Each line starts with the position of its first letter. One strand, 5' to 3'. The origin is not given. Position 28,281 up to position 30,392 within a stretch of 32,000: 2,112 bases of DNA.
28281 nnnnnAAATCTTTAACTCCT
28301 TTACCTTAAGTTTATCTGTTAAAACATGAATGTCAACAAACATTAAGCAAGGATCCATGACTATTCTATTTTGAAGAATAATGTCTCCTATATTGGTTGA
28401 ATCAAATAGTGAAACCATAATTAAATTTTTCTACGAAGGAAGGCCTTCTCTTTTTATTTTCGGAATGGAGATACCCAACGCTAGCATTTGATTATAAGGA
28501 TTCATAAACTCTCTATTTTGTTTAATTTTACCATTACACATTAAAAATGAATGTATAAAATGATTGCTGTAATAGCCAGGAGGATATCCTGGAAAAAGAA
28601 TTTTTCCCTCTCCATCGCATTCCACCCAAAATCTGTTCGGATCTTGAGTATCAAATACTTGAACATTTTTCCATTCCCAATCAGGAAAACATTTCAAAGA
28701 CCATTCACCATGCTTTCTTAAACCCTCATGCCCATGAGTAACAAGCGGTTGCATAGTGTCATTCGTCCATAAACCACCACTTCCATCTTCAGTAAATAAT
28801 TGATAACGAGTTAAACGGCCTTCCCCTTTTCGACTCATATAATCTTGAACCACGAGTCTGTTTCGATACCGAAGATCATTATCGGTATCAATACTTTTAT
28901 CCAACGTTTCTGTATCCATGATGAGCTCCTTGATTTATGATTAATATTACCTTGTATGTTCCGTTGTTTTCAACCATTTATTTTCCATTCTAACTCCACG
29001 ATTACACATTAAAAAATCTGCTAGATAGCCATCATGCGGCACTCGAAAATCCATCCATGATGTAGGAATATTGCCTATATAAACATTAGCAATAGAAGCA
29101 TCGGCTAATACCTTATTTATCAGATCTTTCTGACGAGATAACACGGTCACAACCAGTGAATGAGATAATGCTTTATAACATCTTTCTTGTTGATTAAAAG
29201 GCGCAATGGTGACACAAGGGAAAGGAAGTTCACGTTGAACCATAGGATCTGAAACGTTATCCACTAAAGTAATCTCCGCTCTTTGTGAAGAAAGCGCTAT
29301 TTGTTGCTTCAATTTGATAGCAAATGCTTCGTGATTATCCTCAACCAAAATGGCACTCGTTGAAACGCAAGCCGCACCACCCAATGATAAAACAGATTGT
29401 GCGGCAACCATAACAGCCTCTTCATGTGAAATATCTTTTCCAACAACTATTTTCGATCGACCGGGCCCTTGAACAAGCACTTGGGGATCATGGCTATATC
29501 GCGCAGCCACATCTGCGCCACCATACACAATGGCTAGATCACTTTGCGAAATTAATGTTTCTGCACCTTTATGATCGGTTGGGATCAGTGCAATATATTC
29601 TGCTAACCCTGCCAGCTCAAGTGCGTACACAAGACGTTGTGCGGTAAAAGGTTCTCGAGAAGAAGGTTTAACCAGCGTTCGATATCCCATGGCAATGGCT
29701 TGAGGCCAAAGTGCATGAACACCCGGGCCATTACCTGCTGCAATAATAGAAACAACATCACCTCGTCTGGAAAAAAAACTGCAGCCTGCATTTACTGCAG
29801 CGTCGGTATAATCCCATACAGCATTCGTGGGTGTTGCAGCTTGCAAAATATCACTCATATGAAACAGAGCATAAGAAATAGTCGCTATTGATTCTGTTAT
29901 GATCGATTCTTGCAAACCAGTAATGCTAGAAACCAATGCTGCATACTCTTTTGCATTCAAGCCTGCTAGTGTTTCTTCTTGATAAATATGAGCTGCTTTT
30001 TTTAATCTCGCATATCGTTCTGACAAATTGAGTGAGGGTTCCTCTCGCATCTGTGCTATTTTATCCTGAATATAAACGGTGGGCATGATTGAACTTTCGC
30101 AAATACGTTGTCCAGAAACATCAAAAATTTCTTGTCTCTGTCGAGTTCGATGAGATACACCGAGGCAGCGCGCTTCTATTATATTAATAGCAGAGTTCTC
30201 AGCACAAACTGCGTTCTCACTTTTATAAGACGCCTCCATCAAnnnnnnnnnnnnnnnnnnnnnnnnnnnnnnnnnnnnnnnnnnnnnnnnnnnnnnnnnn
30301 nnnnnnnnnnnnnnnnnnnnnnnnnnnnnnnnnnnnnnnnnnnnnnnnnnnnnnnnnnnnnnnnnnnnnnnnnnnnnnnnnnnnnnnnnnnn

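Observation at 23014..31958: Complete phenazine-type biosynthetic operon in a Legionellales-like, effector-bearing genome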

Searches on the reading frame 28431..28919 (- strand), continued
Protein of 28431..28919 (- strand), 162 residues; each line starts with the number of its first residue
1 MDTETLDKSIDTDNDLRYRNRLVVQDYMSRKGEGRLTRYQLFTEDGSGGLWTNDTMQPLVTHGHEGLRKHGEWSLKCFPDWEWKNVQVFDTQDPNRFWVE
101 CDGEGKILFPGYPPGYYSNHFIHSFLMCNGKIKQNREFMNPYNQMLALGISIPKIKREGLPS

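Call 55: find_encoding_contigs(protein=P0010, flank=10000, max_places=2)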
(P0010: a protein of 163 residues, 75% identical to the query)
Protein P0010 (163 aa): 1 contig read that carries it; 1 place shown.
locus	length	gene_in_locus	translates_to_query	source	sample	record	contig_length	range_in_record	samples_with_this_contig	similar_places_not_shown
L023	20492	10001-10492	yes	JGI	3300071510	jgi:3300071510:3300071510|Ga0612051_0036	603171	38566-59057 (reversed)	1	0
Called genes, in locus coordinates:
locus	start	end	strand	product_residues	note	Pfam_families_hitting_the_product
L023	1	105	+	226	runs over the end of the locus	PF05724:TPMT (weak), PF03848:TehB (weak), PF13489:Methyltransf_23, PF13847:Methyltransf_31, PF08241:Methyltransf_11, PF08242:Methyltransf_12, PF13649:Methyltransf_25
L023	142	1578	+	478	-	PF00083:Sugar_tr, PF07690:MFS_1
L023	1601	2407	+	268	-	PF00106:adh_short, PF02719:Polysacc_synt_2 (weak), PF08659:KR, PF13561:adh_short_C2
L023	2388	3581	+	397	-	PF08028:Acyl-CoA_dh_2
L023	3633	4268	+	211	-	PF01243:PNPOx_N, PF10590:PNP_phzG_C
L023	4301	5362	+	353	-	-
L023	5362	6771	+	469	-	PF00171:Aldedh, PF05893:LuxC (weak)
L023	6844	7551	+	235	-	PF01814:Hemerythrin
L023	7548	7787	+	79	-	-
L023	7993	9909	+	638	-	PF00005:ABC_tran, PF02463:SMC_N (faint)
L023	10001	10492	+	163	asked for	PF03284:PHZA_PHZB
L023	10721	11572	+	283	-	PF02567:PhzC-PhzF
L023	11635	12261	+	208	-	PF00857:Isochorismatase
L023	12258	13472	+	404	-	PF00425:Chorismate_bind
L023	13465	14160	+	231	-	PF00117:GATase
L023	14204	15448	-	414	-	PF01474:DAHP_synth_2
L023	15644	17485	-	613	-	PF02543:Carbam_trans_N, PF16861:Carbam_trans_C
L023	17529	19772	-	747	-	PF14518:Haem_oxygenas_2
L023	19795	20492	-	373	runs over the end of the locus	-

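Call 56: find_encoding_contigs(protein=P0013, flank=10000, max_places=2)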
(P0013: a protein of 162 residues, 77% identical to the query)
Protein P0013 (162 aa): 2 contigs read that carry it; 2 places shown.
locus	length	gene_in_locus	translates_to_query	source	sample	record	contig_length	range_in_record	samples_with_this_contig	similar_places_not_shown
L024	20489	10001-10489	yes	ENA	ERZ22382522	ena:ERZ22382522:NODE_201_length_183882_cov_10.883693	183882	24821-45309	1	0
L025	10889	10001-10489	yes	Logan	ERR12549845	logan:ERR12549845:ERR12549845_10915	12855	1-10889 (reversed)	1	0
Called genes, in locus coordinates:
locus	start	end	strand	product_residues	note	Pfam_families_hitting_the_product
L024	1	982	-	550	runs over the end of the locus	PF00743:FMO-like, PF07992:Pyr_redox_2, PF13450:NAD_binding_8 (weak), PF13738:Pyr_redox_3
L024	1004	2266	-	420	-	PF01266:DAO (faint), PF01494:FAD_binding_3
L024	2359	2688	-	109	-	PF03992:ABM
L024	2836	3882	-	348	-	PF08100:Dimerisation, PF00891:Methyltransf_2, PF05175:MTS (faint), PF08242:Methyltransf_12 (weak)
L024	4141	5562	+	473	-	PF01474:DAHP_synth_2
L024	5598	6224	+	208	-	PF00857:Isochorismatase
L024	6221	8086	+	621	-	PF00425:Chorismate_bind, PF00117:GATase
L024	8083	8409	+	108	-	-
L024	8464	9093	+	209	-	PF01243:PNPOx_N, PF10590:PNP_phzG_C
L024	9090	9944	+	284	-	PF02567:PhzC-PhzF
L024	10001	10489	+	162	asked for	PF03284:PHZA_PHZB, PF12680:SnoaL_2 (faint)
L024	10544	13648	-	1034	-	PF00873:ACR_tran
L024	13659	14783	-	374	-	PF25917:BSH_RND, PF25878:HH_AAEA_pHBA (weak), PF25885:HH_EMRA (weak), PF25876:HH_MFP_RND, PF25944:Beta-barrel_RND, PF25954:Beta-barrel_RND_2 (weak), PF25967:RND-MFP_C, PF25989:YknX_C, +2 more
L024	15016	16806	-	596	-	PF05960:DUF885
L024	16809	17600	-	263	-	-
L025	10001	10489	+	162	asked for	PF03284:PHZA_PHZB, PF12680:SnoaL_2 (faint)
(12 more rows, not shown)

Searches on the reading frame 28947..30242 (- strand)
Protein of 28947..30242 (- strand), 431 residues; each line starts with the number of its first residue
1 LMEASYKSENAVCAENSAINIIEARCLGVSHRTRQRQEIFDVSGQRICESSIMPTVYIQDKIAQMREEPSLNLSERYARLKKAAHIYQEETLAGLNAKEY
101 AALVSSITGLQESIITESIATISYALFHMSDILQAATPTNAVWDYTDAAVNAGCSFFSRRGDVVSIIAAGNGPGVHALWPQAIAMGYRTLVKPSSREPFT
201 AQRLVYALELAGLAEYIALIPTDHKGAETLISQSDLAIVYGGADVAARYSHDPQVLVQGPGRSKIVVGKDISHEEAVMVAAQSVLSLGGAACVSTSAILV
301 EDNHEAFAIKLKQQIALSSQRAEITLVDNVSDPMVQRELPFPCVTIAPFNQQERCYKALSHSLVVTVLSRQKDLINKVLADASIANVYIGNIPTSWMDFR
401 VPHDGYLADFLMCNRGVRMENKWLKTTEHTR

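Call 3: search_protein_families(library=pfam, proteins=[window:28947-30242:-], max_evalue=0.01)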
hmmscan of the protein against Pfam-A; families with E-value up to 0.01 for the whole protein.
window:28947-30242:- (431 aa): 2 families
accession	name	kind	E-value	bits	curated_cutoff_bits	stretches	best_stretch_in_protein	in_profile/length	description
PF00171.27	Aldedh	-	2e-14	53.5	23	1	70-315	47-293/461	Aldehyde dehydrogenase family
PF05893.19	LuxC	-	1.9e-07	30.8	21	1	166-313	94-253/401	Acyl-CoA reductase (LuxC)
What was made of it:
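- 28947..30239 (-): ehpG-like: an aldehyde-dehydrogenase/LuxC-type reductase partner of EhpF. It carries an in-frame deletion of roughly 36-40 aa in a variable segment. Call 3: Aldedh 53 bits, LuxC 31 bits.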

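Call 4: search_protein_families(library=ncbifam, proteins=[window:28947-30242:-], max_evalue=0.01)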
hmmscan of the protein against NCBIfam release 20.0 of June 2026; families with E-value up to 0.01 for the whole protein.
window:28947-30242:- (431 aa): 19 families
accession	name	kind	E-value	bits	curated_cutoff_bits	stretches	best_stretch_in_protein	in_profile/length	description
TIGR01804.1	BADH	equivalog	3.5e-07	29.1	668.6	1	162-315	135-300/467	betaine-aldehyde dehydrogenase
NF052251.1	LCFA_red_LuxC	equivalog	8.2e-07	27.9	750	1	169-319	150-314/478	long-chain-fatty-acyl-CoA reductase LuxC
TIGR02299.1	HpaE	equivalog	1e-05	24.3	638.35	1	163-315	138-302/488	5-carboxymethyl-2-hydroxymuconate semialdehyde dehydrogenase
TIGR01722.1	MMSDH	subfamily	2.1e-05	23.4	448.5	1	163-310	139-296/477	CoA-acylating methylmalonate-semialdehyde dehydrogenase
NF052305.1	DioxValDhHalo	equivalog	2.8e-05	23.2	750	1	163-311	144-304/483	2,5-dioxovalerate dehydrogenase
NF009725.0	PRK13252.1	equivalog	3.5e-05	22.4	593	1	163-316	145-309/488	betaine-aldehyde dehydrogenase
NF045701.1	BenzalDHMdlD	equivalog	3.8e-05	22.5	550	1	110-303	64-260/436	NAD(P)-dependent benzaldehyde dehydrogenase MdlD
NF002852.0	PRK03137.1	subfamily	0.00017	20.5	648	1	182-304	195-333/514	L-glutamate gamma-semialdehyde dehydrogenase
NF006992.0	PRK09457.1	subfamily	0.00018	20.3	514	1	182-320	158-303/487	succinylglutamate-semialdehyde dehydrogenase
TIGR03250.1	PhnAcAld_DH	equivalog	0.00029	19.6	635.65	1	175-303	157-291/472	phosphonoacetaldehyde dehydrogenase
TIGR03240.1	arg_catab_astD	equivalog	0.0008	18.3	579.3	1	182-333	156-314/484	succinylglutamate-semialdehyde dehydrogenase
NF007352.0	PRK09847.1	equivalog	0.00084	17.9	850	1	163-315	160-326/495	aldehyde dehydrogenase PuuC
NF045735.1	PaDhStyDPseudo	equivalog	0.00091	18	850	1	163-304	149-301/483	phenylacetaldehyde dehydrogenase StyD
NF042993.1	AlphKGSA_gudD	equivalog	0.00098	18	770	1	162-315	142-307/481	alpha-ketoglutaric semialdehyde dehydrogenase GucD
NF047626.1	SulfactDhSafD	equivalog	0.001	18.2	700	1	175-311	143-285/454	sulfoacetaldehyde dehydrogenase SafD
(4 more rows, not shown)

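Call 19: search_solved_structures(query=window:28947-30242:-, max_evalue=0.01)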
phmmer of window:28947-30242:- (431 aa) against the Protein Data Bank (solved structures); distinct sequences matched with E-value up to 0.01: 12.
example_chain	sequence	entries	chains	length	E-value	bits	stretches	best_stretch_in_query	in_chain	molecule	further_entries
1t90_A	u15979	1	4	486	0.00014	24.1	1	161-316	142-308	Probable methylmalonate-semialdehyde dehydrogenase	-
9q0d_A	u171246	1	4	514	0.00028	23.2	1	137-303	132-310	methylmalonate-semialdehyde dehydrogenase (CoA acylating)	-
4e4g_A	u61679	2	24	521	0.0008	21.7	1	152-254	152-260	Methylmalonate-semialdehyde dehydrogenase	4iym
9ihb_A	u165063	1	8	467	0.00092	21.5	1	101-316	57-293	Vanillin dehydrogenase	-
6b4r_A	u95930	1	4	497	0.0012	21.1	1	135-303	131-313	KauB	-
4go4_A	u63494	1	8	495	0.0032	19.7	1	162-307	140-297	Putative gamma-hydroxymuconic semialdehyde dehydrogenase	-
4go3_A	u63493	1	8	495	0.0033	19.7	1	162-307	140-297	Putative gamma-hydroxymuconic semialdehyde dehydrogenase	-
5iuu_A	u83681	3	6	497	0.0047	19.1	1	162-303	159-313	Aldehyde dehydrogenase family protein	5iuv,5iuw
2d4e_A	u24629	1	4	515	0.0055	18.9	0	163-308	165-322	5-carboxymethyl-2-hydroxymuconate semialdehyde dehydrogenase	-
8skf_A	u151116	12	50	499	0.006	18.8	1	162-306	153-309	Betaine aldehyde dehydrogenase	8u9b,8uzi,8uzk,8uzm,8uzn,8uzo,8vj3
7swk_A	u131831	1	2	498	0.0075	18.5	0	162-316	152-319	Betaine aldehyde dehydrogenase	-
5tjr_A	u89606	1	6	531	0.0095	18.1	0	161-303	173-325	Methylmalonate-semialdehyde dehydrogenase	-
